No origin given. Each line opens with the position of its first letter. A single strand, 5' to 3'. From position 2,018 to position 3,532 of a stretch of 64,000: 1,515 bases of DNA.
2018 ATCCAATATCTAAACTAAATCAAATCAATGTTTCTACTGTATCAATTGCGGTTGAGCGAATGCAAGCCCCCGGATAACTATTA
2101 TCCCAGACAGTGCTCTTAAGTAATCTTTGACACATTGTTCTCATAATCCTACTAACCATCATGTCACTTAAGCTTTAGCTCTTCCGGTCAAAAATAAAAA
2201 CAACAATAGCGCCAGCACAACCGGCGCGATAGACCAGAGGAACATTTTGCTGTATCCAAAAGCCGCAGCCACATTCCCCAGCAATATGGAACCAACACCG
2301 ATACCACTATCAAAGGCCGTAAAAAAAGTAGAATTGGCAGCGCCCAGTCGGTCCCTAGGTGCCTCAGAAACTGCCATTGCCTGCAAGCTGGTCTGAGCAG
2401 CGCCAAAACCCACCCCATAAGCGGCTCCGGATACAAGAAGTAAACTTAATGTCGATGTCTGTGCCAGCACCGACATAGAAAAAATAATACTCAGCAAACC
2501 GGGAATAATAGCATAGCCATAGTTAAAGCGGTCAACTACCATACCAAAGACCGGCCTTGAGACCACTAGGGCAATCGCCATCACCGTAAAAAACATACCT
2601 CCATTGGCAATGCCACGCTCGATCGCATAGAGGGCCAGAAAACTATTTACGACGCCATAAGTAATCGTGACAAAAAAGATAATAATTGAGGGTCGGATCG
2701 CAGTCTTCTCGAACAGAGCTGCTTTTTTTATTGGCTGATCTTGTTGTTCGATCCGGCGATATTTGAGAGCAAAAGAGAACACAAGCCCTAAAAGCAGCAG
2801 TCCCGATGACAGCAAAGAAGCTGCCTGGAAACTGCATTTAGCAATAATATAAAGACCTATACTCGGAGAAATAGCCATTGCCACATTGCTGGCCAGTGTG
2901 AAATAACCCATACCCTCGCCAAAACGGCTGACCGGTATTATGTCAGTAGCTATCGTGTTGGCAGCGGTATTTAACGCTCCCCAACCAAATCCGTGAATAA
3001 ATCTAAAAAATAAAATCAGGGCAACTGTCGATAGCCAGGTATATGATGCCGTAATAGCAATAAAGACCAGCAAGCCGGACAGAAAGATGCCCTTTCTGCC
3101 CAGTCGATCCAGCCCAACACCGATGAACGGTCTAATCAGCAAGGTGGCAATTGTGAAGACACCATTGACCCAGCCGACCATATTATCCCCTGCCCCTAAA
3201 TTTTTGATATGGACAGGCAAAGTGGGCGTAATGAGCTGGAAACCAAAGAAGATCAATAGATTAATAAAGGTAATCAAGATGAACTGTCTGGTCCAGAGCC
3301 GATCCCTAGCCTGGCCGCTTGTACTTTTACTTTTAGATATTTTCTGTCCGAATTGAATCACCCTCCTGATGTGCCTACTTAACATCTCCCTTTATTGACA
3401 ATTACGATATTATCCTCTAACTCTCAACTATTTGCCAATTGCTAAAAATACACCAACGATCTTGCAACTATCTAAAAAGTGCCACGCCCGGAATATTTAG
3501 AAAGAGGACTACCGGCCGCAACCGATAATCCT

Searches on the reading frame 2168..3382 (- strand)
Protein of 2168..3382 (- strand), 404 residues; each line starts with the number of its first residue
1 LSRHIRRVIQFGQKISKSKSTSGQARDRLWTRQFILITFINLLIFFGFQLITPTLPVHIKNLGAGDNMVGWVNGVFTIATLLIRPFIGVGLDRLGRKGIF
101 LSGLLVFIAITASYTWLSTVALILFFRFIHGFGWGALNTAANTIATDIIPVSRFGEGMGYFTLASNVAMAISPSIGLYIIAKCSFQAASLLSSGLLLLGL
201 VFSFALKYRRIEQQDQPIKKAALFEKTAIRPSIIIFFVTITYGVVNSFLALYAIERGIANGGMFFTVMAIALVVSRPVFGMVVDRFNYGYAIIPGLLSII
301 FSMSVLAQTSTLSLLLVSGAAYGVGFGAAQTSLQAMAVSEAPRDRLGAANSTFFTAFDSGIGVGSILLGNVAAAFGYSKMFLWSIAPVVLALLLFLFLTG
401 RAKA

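Call 86: search_protein_families(library=pfam, proteins=[window:2168-3382:-])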
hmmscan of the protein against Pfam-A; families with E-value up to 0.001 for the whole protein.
window:2168-3382:- (404 aa): 2 families
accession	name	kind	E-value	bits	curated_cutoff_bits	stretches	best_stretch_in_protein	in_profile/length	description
PF07690.21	MFS_1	-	2.2e-42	145.7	33.4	1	38-364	2-346/347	Major Facilitator Superfamily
PF13347.12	MFS_2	-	1.7e-08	33.9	27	1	20-187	212-388/427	MFS/sugar transport protein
